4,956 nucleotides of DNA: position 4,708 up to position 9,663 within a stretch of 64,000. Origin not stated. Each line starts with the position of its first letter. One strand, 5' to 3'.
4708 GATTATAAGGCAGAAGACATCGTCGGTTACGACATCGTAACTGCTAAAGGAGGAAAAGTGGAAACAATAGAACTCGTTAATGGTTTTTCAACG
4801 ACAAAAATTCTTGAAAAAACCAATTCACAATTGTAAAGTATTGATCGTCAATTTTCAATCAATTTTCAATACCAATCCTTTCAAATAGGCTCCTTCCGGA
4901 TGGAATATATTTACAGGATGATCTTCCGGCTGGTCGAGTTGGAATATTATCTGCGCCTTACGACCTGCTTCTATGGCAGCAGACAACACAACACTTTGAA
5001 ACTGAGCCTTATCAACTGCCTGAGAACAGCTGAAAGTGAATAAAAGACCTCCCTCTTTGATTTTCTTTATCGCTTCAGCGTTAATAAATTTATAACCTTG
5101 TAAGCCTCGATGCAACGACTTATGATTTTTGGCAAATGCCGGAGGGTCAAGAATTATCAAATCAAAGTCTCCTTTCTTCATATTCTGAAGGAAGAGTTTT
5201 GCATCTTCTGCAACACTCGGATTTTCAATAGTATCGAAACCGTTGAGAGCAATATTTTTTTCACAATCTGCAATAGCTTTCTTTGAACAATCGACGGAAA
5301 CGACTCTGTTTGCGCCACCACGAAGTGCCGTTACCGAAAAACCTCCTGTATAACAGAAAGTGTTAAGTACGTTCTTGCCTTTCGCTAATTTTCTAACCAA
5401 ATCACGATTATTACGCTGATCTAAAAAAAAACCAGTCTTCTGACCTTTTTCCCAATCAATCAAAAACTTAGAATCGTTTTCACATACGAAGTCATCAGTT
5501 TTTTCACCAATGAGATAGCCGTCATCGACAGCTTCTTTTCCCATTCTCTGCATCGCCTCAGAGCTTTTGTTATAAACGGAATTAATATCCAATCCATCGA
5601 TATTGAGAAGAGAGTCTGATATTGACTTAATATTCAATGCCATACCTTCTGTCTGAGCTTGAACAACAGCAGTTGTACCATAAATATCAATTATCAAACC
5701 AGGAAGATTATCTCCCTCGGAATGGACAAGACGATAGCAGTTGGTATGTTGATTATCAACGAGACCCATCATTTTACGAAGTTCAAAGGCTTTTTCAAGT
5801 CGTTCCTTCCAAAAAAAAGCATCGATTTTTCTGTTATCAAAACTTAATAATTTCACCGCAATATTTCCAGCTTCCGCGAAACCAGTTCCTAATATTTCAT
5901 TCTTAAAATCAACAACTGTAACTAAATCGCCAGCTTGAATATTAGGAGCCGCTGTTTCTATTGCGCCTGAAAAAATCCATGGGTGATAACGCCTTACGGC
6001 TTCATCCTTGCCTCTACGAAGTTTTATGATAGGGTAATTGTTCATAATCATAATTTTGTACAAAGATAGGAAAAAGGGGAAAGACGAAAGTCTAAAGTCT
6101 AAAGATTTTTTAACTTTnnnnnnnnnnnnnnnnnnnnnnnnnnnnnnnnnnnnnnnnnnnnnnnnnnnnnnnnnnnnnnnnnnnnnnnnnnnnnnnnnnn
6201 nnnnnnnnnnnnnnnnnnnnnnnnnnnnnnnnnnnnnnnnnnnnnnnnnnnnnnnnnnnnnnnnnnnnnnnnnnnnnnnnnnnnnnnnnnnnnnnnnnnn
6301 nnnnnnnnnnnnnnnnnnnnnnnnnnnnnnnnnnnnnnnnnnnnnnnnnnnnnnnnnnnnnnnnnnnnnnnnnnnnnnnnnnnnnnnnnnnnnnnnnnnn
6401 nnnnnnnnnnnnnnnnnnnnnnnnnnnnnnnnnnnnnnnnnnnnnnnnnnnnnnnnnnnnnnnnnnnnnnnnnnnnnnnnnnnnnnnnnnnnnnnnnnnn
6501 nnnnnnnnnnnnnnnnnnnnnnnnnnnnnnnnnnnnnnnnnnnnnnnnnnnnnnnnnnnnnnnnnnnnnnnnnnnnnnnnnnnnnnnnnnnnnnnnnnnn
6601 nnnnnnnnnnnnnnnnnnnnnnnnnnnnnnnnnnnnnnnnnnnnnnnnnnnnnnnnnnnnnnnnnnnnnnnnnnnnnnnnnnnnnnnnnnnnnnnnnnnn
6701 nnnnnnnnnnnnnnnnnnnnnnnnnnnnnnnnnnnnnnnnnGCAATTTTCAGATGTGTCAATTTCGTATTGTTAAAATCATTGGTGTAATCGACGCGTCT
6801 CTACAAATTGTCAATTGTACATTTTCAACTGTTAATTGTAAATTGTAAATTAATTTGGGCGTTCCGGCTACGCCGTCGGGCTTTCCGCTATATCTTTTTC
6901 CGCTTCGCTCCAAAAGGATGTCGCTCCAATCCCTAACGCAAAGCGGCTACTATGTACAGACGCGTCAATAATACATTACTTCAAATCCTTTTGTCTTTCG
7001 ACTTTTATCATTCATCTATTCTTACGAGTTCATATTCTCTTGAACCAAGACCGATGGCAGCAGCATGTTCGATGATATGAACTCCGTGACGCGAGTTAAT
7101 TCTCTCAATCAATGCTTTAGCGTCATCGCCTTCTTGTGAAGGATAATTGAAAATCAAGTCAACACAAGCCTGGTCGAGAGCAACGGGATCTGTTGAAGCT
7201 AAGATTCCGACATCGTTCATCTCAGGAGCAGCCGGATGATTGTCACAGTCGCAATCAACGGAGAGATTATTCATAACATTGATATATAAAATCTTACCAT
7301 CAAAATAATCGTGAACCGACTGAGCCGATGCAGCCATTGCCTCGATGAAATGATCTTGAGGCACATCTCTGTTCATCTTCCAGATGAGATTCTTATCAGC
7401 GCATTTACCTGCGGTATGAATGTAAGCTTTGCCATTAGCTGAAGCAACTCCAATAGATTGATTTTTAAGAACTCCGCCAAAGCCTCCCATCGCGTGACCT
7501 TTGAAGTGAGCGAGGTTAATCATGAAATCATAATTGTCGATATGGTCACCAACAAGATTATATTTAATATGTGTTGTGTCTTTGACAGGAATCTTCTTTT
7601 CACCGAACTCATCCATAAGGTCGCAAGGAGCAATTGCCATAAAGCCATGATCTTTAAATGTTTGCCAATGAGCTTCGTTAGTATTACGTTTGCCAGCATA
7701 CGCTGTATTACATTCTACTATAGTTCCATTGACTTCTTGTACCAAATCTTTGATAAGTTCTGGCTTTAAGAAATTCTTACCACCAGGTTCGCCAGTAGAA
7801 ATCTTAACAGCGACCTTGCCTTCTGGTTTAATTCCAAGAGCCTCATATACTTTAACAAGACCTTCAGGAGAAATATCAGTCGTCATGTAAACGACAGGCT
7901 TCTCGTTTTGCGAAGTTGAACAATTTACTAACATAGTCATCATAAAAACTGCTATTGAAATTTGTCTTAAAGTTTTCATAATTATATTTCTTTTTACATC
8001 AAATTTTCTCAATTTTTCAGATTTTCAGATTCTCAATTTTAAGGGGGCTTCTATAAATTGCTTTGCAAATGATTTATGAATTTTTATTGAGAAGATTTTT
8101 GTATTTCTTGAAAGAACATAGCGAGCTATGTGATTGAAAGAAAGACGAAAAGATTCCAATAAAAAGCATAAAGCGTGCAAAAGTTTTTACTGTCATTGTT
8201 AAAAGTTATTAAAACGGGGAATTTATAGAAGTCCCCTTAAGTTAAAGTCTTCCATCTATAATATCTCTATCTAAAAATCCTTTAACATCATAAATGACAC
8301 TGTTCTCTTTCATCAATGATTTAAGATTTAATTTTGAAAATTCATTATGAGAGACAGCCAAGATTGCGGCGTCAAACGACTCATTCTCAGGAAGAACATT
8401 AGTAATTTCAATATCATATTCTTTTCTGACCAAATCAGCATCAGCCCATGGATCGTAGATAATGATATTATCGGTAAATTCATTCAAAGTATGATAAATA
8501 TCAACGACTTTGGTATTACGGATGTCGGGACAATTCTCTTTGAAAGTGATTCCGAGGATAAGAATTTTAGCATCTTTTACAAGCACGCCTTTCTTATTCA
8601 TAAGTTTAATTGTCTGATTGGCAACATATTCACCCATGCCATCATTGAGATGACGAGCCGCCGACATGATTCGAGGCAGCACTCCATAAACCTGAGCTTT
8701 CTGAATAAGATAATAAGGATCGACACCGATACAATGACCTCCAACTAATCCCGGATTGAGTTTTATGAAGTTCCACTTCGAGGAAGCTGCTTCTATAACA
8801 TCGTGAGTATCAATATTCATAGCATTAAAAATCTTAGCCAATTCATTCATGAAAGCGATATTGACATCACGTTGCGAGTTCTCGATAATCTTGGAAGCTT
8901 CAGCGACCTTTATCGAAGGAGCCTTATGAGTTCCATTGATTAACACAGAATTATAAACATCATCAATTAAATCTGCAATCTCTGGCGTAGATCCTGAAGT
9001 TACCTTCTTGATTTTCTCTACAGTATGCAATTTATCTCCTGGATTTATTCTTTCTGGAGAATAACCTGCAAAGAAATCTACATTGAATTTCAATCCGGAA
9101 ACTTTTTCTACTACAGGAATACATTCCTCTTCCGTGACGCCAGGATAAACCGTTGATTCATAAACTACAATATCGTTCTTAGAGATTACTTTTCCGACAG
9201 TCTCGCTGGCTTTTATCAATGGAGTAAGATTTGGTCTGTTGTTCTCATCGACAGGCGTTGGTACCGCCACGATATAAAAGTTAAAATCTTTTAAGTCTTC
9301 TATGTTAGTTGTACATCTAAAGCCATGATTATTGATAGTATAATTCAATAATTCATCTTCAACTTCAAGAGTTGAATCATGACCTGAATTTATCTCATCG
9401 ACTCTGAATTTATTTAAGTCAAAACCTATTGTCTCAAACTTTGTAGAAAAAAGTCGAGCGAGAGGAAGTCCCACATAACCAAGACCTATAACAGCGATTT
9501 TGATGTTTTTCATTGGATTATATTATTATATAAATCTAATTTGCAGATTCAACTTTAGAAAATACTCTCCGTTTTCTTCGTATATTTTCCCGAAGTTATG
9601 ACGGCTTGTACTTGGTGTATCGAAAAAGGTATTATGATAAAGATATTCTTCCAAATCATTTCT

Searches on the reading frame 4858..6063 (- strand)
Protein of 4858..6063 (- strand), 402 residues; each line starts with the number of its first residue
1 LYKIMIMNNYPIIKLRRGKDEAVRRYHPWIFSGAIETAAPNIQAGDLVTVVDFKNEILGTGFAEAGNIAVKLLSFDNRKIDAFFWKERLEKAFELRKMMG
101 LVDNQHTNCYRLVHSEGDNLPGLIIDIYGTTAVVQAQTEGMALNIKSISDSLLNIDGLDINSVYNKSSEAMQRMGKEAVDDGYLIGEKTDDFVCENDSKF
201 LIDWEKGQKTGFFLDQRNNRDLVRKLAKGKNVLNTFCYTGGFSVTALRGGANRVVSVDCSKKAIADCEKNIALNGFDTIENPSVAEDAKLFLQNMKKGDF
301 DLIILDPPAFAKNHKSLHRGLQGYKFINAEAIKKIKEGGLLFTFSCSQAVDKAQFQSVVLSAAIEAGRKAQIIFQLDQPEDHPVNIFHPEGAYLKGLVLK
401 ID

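Call 24: search_protein_families(library=pfam, proteins=[window:4858-6063:-])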
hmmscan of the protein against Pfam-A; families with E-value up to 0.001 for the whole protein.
window:4858-6063:- (402 aa): 9 families
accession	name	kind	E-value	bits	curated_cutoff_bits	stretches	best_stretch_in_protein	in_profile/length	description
PF10672.15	Methyltrans_SAM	-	7.4e-29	101.3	27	1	180-350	74-243/286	S-adenosylmethionine-dependent methyltransferase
PF17785.7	PUA_3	-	4.3e-17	62.1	22.6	1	13-75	1-64/64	PUA-like domain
PF03602.21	Cons_hypoth95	-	2e-10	41.1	24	1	225-331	38-146/182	Conserved hypothetical protein 95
PF13847.12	Methyltransf_31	-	1.8e-06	28.1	27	1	228-347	3-113/145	Methyltransferase domain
PF02475.24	TRM5-TYW2_MTfase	-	8.4e-06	26.3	28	1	195-314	5-119/164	TRM5/TYW2 methyltransferase domain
PF05175.20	MTS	-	1.5e-05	25.2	23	1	223-343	24-138/170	Methyltransferase small domain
PF01728.25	FtsJ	-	3.1e-05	24.4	24.1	1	226-322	19-114/181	FtsJ-like methyltransferase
PF06325.19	PrmA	-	0.00029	20.9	22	1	226-304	159-231/296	Ribosomal protein L11 methyltransferase (PrmA)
PF02005.22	TRM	-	0.00086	19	27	0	231-307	52-128/376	N2,N2-dimethylguanosine tRNA methyltransferase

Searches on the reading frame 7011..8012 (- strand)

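Call 24: search_protein_families(library=pfam, proteins=[window:7011-8012:-])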
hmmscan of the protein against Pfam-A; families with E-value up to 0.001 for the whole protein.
window:7011-8012:- (334 aa): 1 family
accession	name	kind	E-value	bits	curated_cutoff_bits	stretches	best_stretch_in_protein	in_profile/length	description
PF04015.17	DUF362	-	1.4e-47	162.8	24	1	67-285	1-200/200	Domain of unknown function (DUF362)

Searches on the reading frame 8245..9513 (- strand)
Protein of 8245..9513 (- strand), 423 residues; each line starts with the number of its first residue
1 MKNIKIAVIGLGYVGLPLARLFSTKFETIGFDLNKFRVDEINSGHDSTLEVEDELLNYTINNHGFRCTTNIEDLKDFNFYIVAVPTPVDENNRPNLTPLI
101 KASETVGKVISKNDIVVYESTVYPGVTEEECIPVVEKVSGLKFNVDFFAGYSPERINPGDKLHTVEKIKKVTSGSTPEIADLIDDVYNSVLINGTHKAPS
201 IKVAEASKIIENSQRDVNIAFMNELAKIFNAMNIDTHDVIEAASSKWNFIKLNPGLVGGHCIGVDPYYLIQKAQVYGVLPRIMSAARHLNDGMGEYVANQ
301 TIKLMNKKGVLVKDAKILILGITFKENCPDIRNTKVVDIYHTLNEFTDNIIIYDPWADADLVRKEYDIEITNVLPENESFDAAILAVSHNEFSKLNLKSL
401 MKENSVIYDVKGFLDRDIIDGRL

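Call 90: search_protein_families(library=pfam, proteins=[window:8245-9513:-])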
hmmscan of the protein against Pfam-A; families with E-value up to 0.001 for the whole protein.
window:8245-9513:- (423 aa): 3 families
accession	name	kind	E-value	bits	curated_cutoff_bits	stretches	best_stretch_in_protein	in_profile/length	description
PF03721.20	UDPG_MGDP_dh_N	-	1.7e-32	112.9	27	1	5-179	2-179/187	UDP-glucose/GDP-mannose dehydrogenase family, NAD binding domain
PF00984.24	UDPG_MGDP_dh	-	8.9e-26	90.3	25.4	1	203-291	2-93/94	UDP-glucose/GDP-mannose dehydrogenase family, central domain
PF03720.21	UDPG_MGDP_dh_C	-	2.8e-21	76.2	30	1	318-416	1-103/103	UDP-glucose/GDP-mannose dehydrogenase family, UDP binding domain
